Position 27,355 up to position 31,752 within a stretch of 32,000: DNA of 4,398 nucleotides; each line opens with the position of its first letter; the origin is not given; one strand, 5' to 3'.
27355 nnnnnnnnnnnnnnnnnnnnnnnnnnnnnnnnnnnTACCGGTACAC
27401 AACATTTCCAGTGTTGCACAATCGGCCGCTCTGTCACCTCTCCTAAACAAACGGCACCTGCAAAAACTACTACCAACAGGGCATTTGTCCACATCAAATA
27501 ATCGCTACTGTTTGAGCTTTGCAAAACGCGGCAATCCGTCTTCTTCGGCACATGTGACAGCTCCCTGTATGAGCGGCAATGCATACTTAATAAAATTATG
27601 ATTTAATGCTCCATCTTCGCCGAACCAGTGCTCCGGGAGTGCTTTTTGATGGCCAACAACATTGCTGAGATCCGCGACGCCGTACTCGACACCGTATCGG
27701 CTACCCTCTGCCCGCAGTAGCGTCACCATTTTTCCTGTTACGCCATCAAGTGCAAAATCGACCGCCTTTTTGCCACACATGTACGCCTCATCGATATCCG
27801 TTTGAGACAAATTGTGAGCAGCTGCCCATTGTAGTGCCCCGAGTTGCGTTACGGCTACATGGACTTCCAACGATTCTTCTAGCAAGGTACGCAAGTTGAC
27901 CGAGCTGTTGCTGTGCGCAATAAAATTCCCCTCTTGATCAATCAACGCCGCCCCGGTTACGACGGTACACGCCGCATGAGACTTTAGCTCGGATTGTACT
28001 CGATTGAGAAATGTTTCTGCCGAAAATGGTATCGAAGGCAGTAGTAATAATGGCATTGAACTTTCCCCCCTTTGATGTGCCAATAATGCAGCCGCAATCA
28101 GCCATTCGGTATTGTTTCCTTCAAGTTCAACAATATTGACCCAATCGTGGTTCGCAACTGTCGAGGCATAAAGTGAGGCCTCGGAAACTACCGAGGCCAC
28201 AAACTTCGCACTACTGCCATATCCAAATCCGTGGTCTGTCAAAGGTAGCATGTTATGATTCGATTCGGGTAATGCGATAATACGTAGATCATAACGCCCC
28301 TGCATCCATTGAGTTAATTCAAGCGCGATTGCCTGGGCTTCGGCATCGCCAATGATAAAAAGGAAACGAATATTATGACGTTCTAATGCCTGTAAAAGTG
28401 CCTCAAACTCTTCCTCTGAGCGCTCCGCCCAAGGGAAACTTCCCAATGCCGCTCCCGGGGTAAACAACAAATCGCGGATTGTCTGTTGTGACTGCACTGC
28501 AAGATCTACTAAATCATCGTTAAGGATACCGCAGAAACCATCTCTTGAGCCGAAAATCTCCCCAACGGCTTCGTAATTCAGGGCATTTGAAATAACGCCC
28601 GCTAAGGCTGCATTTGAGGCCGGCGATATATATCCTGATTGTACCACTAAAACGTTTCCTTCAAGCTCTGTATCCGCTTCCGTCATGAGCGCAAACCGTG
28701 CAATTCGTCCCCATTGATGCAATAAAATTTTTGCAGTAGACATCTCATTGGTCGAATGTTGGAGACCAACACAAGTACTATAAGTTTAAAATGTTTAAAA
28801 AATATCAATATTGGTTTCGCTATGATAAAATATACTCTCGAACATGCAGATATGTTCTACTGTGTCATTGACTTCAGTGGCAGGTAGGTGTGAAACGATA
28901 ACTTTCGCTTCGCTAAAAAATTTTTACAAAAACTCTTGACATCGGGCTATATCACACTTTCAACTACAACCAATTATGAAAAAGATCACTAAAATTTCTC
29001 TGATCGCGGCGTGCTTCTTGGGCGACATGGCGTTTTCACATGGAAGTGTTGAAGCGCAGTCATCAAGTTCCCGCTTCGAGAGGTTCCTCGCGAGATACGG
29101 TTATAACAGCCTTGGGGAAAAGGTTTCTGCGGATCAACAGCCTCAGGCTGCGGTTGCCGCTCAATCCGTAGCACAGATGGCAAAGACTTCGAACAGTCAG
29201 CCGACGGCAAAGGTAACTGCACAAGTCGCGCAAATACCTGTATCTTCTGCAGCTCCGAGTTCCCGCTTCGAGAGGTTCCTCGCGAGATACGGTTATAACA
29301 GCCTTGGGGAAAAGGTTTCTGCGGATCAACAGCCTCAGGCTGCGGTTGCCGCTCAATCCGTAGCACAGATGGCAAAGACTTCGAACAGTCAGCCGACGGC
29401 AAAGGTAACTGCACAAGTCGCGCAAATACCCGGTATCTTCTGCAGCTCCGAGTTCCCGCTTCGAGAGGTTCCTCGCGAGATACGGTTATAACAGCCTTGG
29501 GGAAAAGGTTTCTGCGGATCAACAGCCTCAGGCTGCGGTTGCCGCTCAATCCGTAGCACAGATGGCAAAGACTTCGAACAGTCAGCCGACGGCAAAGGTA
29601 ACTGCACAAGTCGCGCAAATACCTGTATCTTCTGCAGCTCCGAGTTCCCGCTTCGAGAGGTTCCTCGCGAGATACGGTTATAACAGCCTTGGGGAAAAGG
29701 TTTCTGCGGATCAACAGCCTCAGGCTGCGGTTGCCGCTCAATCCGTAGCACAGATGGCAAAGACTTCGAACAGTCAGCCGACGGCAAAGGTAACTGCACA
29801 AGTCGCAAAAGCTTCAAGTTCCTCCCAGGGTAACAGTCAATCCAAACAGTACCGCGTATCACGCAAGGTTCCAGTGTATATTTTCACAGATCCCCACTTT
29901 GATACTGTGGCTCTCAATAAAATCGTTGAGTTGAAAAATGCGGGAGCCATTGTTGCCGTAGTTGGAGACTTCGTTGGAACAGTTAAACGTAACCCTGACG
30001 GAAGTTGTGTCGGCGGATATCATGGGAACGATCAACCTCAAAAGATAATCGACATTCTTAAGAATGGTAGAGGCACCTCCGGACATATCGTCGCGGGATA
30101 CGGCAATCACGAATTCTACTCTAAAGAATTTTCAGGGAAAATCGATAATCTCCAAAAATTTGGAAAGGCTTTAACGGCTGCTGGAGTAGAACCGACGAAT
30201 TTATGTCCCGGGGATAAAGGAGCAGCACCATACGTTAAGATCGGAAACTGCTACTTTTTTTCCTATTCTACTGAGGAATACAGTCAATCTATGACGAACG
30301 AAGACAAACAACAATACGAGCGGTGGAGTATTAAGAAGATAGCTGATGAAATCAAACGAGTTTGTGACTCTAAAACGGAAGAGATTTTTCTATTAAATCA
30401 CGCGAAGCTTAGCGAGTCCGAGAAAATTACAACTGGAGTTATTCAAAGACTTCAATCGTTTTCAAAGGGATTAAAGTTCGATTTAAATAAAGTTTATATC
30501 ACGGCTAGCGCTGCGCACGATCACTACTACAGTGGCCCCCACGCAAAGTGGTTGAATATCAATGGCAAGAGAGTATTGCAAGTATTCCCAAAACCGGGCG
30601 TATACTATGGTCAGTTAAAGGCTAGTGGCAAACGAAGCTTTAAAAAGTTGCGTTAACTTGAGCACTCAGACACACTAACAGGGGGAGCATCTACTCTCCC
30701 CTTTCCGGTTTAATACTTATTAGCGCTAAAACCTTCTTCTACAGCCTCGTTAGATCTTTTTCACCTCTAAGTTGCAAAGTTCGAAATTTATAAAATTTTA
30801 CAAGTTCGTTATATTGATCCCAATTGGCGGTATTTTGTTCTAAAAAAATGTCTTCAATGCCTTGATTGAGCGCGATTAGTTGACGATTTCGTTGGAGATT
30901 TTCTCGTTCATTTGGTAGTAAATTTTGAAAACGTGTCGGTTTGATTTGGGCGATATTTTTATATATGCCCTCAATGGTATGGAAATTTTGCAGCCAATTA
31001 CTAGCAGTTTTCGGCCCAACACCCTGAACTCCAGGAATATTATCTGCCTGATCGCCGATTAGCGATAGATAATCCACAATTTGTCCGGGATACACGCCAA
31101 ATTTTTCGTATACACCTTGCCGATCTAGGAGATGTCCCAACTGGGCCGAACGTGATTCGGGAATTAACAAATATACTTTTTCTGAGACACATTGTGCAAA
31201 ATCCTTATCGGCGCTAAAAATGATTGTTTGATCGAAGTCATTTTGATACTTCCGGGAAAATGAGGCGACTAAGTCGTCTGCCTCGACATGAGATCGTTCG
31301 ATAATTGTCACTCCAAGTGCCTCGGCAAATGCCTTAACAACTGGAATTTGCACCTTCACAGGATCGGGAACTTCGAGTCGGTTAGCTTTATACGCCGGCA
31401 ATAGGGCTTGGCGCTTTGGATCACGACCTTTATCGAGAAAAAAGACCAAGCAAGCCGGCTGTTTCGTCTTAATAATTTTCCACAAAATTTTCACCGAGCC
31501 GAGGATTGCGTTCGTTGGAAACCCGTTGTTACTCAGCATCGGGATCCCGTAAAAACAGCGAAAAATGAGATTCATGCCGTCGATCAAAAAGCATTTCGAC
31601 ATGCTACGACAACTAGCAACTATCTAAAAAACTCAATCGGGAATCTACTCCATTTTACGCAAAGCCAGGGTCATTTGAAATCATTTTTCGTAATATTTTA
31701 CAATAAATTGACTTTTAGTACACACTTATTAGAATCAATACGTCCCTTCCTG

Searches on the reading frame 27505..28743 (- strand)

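Call 69: search_protein_families(library=pfam, proteins=[window:27505-28743:-], max_evalue=0.001)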
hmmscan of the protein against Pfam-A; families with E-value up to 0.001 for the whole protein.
window:27505-28743:- (412 aa): 1 family
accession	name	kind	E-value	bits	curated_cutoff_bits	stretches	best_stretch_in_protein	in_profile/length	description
PF00365.25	PFK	-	8.2e-31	107.8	30.9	1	30-329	1-275/277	Phosphofructokinase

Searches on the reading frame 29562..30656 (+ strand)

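Call 69: search_protein_families(library=pfam, proteins=[window:29562-30656:+], max_evalue=0.001)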
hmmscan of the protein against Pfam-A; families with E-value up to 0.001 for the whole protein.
window:29562-30656:+ (364 aa): 1 family
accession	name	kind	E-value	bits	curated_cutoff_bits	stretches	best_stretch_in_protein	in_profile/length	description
PF00149.33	Metallophos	-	2.1e-05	25.5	21.5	1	104-284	2-159/191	Calcineurin-like phosphoesterase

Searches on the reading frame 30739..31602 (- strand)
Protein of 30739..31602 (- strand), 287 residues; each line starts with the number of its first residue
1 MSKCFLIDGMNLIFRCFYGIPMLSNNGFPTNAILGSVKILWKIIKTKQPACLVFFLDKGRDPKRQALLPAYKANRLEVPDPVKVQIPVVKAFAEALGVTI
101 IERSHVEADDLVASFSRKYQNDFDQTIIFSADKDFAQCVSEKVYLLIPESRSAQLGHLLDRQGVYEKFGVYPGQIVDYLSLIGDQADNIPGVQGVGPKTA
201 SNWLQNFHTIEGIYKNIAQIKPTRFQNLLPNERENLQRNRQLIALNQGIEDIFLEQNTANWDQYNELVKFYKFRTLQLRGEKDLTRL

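Call 69: search_protein_families(library=pfam, proteins=[window:30739-31602:-], max_evalue=0.001)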
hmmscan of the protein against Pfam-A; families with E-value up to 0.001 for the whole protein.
window:30739-31602:- (287 aa): 2 families
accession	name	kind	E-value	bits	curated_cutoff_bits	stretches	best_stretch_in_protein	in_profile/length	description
PF02739.22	5_3_exonuc_N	-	2.1e-42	145.1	34.3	1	4-169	2-164/164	5'-3' exonuclease, N-terminal resolvase-like domain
PF01367.25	5_3_exonuc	-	7.9e-25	87.6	40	1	170-250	1-81/97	5'-3' exonuclease, C-terminal SAM fold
